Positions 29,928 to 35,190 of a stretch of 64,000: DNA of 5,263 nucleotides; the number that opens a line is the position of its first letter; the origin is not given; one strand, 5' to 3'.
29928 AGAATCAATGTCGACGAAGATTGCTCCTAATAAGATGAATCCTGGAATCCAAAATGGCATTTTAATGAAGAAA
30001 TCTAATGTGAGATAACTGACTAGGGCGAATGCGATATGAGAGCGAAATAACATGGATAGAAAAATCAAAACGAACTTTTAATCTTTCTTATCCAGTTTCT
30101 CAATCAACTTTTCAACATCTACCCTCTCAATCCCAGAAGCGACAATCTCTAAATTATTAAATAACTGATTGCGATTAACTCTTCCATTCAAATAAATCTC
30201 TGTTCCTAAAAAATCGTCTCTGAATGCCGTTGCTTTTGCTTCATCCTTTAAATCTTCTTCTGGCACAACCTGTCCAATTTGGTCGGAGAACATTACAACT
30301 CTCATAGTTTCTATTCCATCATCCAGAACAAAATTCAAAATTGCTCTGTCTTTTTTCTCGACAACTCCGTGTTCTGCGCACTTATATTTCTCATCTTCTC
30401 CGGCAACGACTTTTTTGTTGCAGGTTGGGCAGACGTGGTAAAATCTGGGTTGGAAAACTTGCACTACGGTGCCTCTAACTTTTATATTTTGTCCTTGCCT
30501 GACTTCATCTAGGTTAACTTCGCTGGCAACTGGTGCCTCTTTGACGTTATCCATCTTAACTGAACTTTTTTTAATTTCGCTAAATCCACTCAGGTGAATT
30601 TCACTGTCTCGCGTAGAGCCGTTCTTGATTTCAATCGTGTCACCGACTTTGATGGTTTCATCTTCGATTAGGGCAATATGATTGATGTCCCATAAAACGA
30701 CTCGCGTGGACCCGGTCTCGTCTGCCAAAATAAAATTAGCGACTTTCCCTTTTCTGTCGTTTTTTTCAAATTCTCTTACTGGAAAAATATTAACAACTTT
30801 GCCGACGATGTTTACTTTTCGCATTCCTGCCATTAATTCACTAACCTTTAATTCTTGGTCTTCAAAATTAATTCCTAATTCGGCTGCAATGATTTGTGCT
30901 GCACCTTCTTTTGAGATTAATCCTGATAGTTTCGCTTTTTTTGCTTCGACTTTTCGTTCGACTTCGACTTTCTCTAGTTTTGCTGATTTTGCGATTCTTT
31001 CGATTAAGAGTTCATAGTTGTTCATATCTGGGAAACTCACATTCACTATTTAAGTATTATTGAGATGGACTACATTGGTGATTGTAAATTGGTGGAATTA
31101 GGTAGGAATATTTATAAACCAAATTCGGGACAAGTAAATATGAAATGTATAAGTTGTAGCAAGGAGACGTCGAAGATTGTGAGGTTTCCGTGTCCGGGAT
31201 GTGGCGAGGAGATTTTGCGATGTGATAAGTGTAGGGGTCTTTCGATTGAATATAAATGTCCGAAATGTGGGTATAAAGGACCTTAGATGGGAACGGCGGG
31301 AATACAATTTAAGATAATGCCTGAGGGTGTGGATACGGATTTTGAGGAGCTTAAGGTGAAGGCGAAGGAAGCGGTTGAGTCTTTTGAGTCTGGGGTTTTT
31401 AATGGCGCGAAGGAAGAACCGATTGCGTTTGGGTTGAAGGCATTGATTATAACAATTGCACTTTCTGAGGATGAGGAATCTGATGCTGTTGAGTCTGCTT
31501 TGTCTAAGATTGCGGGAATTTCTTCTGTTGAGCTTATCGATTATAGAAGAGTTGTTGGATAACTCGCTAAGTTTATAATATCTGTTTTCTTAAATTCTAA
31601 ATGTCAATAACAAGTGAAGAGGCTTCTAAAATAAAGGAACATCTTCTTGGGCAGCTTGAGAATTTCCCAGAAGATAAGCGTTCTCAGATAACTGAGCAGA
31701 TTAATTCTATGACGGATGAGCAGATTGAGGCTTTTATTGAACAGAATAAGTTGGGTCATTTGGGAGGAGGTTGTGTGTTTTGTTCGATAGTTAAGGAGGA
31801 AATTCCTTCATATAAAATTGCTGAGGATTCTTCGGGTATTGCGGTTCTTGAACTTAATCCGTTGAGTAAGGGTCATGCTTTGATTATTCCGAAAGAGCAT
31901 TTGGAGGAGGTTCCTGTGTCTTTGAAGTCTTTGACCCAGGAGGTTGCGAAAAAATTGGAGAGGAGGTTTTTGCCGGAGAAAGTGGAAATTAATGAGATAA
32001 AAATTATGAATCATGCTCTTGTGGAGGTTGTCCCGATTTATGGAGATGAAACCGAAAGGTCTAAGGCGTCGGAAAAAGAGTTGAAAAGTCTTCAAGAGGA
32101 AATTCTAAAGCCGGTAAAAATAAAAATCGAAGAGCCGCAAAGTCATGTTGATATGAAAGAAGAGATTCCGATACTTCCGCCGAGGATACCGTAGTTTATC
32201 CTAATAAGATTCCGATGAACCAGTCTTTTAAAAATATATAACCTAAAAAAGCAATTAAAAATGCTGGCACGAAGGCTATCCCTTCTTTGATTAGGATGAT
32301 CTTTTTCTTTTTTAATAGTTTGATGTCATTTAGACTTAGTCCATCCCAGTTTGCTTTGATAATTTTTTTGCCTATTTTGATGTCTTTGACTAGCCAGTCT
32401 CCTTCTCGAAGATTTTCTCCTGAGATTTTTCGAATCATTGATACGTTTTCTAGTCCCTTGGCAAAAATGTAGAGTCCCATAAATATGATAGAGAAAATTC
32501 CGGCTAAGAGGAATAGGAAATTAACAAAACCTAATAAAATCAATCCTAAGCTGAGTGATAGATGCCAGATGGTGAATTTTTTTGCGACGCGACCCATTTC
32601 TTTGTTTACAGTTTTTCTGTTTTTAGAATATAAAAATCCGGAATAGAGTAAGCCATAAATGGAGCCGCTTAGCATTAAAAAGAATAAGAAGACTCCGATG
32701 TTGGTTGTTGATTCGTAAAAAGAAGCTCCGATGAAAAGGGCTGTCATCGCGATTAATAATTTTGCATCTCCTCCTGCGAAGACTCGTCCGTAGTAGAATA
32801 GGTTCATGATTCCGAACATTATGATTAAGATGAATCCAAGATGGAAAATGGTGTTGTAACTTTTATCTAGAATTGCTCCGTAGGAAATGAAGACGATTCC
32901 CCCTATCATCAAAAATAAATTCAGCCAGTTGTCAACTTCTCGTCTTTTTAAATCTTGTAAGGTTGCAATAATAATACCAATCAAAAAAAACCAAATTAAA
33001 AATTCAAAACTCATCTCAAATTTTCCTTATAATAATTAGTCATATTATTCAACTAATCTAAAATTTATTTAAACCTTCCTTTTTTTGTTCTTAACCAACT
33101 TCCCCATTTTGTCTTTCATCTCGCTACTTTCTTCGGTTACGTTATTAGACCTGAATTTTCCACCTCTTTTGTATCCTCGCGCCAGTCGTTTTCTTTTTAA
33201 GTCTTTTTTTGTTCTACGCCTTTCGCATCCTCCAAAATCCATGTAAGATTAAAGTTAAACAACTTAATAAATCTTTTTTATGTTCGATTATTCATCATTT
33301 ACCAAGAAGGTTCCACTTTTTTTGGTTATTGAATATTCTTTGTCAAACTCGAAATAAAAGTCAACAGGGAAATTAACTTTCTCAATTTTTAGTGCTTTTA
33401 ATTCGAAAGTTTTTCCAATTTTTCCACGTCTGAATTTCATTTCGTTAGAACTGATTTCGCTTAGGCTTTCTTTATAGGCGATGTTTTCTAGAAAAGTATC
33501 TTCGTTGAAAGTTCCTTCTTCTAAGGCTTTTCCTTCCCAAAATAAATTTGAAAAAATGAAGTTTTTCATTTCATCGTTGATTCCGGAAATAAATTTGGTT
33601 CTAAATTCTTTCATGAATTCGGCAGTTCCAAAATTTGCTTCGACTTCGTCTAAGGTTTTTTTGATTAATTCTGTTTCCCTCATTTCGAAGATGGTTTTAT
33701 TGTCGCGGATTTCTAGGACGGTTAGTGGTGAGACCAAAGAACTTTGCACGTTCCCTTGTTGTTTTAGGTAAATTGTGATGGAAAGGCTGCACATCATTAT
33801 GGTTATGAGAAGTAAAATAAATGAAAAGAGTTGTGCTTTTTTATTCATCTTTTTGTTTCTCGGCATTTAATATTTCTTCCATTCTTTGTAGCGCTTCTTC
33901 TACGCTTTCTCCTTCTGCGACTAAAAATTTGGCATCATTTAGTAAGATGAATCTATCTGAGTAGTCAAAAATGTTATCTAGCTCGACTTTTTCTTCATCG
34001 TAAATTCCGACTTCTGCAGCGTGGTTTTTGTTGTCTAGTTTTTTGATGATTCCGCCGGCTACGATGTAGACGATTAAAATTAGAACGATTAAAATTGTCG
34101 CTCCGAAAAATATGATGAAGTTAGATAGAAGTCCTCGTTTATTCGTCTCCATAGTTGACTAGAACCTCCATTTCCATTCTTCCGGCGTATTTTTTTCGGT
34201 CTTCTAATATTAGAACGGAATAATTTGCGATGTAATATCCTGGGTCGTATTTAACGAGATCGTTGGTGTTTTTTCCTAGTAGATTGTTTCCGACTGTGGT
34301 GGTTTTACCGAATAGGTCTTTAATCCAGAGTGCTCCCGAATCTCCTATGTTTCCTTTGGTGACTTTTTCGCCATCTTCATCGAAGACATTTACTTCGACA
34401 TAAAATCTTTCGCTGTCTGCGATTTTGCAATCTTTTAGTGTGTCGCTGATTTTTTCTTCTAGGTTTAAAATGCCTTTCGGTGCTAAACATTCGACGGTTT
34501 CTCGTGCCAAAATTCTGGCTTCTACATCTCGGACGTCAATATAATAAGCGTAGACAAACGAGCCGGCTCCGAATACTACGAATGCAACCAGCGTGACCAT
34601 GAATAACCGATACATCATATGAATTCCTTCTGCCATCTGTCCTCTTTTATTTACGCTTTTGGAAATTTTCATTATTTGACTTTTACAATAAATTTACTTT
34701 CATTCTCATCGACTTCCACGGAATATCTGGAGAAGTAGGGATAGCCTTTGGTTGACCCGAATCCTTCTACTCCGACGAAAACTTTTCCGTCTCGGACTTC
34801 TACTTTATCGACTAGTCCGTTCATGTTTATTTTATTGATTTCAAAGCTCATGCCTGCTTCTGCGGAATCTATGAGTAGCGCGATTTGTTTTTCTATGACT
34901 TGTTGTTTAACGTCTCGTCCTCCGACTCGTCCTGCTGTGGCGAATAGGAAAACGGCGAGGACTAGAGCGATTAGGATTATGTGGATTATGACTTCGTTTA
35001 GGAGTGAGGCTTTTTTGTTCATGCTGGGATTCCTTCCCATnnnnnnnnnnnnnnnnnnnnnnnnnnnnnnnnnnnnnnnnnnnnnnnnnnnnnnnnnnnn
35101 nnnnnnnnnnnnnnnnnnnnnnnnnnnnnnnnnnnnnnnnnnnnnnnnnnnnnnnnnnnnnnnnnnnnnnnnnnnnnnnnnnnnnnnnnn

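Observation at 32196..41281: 9-kb type IV pilus-like locus: platform protein, eight consecutive class III signal-peptide proteins, three micro-ORFs and the prepilin peptidase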

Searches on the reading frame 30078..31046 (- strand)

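Call 22: search_protein_families(library=pfam, proteins=[window:30078-31046:-], max_evalue=0.01)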
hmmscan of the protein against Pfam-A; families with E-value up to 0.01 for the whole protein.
window:30078-31046:- (322 aa): 5 families
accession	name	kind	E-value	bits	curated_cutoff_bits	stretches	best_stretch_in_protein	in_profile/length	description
PF01336.31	tRNA_anti-codon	-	4.9e-11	42.9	27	1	78-144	1-56/75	OB-fold nucleic acid binding domain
PF08646.16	Rep_fac-A_C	-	1.7e-07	31.5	28.5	1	189-260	3-79/146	Replication factor-A C terminal domain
PF17244.8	CDC24_OB3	-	2.7e-05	24.5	25.4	1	71-246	2-178/216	Cell division control protein 24, OB domain 3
PF09999.14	DUF2240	-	0.0005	20.2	22.3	1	9-63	85-139/144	Uncharacterized protein conserved in archaea (DUF2240)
PF24903.1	OB_MEIOB_N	-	0.0077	16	27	0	64-143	4-87/140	MEIOB, N-terminal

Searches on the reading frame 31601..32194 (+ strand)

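Call 22: search_protein_families(library=pfam, proteins=[window:31601-32194:+], max_evalue=0.01)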
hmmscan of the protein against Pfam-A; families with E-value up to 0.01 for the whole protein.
window:31601-32194:+ (197 aa): 3 families
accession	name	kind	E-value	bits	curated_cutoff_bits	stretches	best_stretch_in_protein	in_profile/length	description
PF01230.28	HIT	-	4.7e-07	30.8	21.5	1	66-127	2-70/98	HIT domain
PF11969.13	DcpS_C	-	1.7e-05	25.7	24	1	58-118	2-58/114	Scavenger mRNA decapping enzyme C-term binding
PF04677.20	CwfJ_C_1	-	0.004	17.5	21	0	80-116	37-72/122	Protein similar to CwfJ C-terminus 1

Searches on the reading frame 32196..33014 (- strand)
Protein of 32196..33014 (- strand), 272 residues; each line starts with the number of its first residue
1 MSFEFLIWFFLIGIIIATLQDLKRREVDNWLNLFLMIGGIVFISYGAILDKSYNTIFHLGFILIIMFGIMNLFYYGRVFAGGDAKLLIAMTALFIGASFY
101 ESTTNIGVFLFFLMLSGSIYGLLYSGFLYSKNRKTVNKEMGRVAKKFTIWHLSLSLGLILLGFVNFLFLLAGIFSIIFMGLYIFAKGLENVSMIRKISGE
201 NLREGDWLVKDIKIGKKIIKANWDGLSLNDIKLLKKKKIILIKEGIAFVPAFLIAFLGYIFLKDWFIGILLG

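Call 3: search_protein_families(library=pfam, proteins=[window:32196-33014:-], max_evalue=1)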
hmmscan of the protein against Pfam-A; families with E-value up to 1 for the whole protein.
window:32196-33014:- (272 aa): 1 family
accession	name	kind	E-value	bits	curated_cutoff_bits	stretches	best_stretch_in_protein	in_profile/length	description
PF01478.23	Peptidase_A24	-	1.3e-08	35.7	26.5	1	8-121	1-103/104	Type IV leader peptidase family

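Call 6: search_protein_families(library=ncbifam, proteins=[window:32196-33014:-], max_evalue=1)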
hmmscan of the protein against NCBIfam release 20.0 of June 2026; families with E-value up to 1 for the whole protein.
window:32196-33014:- (272 aa): 1 family
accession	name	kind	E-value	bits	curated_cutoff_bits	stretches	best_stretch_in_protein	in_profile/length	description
NF040695.1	FlaK_Arch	equivalog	8.8e-08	32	330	1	10-94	6-89/230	preflagellin peptidase FlaK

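Call 85: search_solved_structures(query=window:32196-33014:-, max_evalue=1, show_alignments=2)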
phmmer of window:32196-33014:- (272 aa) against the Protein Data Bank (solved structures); distinct sequences matched with E-value up to 1: 1.
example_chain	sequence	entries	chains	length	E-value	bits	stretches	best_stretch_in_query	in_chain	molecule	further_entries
3s0x_A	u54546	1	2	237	4e-05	26.5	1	11-95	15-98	Peptidase A24B, FlaK domain protein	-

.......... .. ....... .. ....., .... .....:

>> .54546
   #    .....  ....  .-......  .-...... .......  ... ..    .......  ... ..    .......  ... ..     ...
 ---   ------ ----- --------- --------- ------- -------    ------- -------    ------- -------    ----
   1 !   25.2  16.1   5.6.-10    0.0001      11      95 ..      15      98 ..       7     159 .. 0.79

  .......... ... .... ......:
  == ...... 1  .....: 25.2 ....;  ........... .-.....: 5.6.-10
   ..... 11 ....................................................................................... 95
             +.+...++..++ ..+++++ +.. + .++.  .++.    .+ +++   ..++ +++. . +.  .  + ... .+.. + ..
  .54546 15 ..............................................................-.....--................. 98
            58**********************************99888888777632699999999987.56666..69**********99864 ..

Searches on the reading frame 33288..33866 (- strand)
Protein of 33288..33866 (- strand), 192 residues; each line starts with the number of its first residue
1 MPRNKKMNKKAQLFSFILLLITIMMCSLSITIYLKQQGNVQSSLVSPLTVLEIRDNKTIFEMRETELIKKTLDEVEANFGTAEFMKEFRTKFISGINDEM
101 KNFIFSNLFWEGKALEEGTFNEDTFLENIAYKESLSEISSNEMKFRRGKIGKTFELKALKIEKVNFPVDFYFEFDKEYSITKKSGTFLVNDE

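Call 3: search_protein_families(library=pfam, proteins=[window:33288-33866:-], max_evalue=1)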
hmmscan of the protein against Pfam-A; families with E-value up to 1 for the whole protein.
window:33288-33866:- (192 aa): 2 families
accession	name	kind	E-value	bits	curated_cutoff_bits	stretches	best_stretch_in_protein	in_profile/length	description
PF10614.14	CsgF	-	0.12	12.9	25.8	1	69-135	47-113/132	Type VIII secretion system (T8SS), CsgF protein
PF22086.1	DUF6940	-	0.16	12.7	27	1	90-147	13-69/168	Family of unknown function (DUF6940)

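Call 6: search_protein_families(library=ncbifam, proteins=[window:33288-33866:-], max_evalue=1)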
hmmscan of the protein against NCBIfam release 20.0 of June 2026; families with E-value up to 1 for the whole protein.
window:33288-33866:- (192 aa): 0 families

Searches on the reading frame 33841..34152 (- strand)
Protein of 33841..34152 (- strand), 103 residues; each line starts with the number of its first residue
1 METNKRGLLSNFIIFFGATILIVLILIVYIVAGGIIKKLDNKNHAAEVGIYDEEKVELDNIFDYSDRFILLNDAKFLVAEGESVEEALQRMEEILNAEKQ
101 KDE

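Call 3: search_protein_families(library=pfam, proteins=[window:33841-34152:-], max_evalue=1)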
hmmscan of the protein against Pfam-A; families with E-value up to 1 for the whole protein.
window:33841-34152:- (103 aa): 2 families
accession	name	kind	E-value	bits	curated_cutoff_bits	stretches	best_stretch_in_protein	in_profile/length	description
PF14044.11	NETI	-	0.067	13.4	27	1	75-93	1-19/56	NETI protein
PF01165.25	Ribosomal_S21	-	0.073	13.2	27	1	78-100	4-26/55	Ribosomal protein S21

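Call 6: search_protein_families(library=ncbifam, proteins=[window:33841-34152:-], max_evalue=1)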
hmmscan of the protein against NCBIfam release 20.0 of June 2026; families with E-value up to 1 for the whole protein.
window:33841-34152:- (103 aa): 3 families
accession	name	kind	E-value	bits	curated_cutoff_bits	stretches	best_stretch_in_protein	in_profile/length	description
NF005169.0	PRK06638.2-4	equivalog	0.037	14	319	1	8-46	139-176/182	NADH-quinone oxidoreductase subunit J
NF041319.1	PTS-HPr_Halo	equivalog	0.086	13.3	140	1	72-97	60-85/87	phosphocarrier protein HPr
NF047382.1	T4SS_eff_BspA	equivalog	0.12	12.2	300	1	7-35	53-80/179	type IV secretion system effector BspA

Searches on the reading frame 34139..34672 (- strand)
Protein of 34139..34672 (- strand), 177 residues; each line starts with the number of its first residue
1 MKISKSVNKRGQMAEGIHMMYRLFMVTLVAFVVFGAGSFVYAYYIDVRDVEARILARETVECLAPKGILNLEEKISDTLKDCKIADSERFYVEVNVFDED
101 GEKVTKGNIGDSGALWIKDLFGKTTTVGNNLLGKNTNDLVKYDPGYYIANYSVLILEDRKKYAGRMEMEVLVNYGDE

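Call 3: search_protein_families(library=pfam, proteins=[window:34139-34672:-], max_evalue=1)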
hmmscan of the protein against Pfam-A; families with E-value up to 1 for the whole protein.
window:34139-34672:- (177 aa): 2 families
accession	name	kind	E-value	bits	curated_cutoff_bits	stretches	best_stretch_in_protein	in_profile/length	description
PF14880.11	COX14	-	0.072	13.3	25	1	19-44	12-37/59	Cytochrome oxidase c assembly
PF14830.12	Haemocyan_bet_s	-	0.081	13.4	24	1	74-107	59-92/103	Haemocyanin beta-sandwich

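Call 6: search_protein_families(library=ncbifam, proteins=[window:34139-34672:-], max_evalue=1)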
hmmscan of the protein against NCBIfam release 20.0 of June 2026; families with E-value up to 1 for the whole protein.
window:34139-34672:- (177 aa): 1 family
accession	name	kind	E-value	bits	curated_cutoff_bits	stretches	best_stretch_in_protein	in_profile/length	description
NF047942.1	TatA_Rickett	exception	0.12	12.1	90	1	21-37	6-22/45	twin-arginine translocase TatA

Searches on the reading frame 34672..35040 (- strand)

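Call 3: search_protein_families(library=pfam, proteins=[window:34672-35040:-], max_evalue=1)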
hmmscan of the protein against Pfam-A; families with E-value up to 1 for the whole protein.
window:34672-35040:- (122 aa): 1 family
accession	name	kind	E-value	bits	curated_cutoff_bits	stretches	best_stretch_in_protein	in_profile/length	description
PF20351.4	DUF6646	-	0.057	13.7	27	1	56-109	70-122/158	Family of unknown function (DUF6646)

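Call 6: search_protein_families(library=ncbifam, proteins=[window:34672-35040:-], max_evalue=1)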
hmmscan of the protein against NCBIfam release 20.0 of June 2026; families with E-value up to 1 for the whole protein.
window:34672-35040:- (122 aa): 0 families
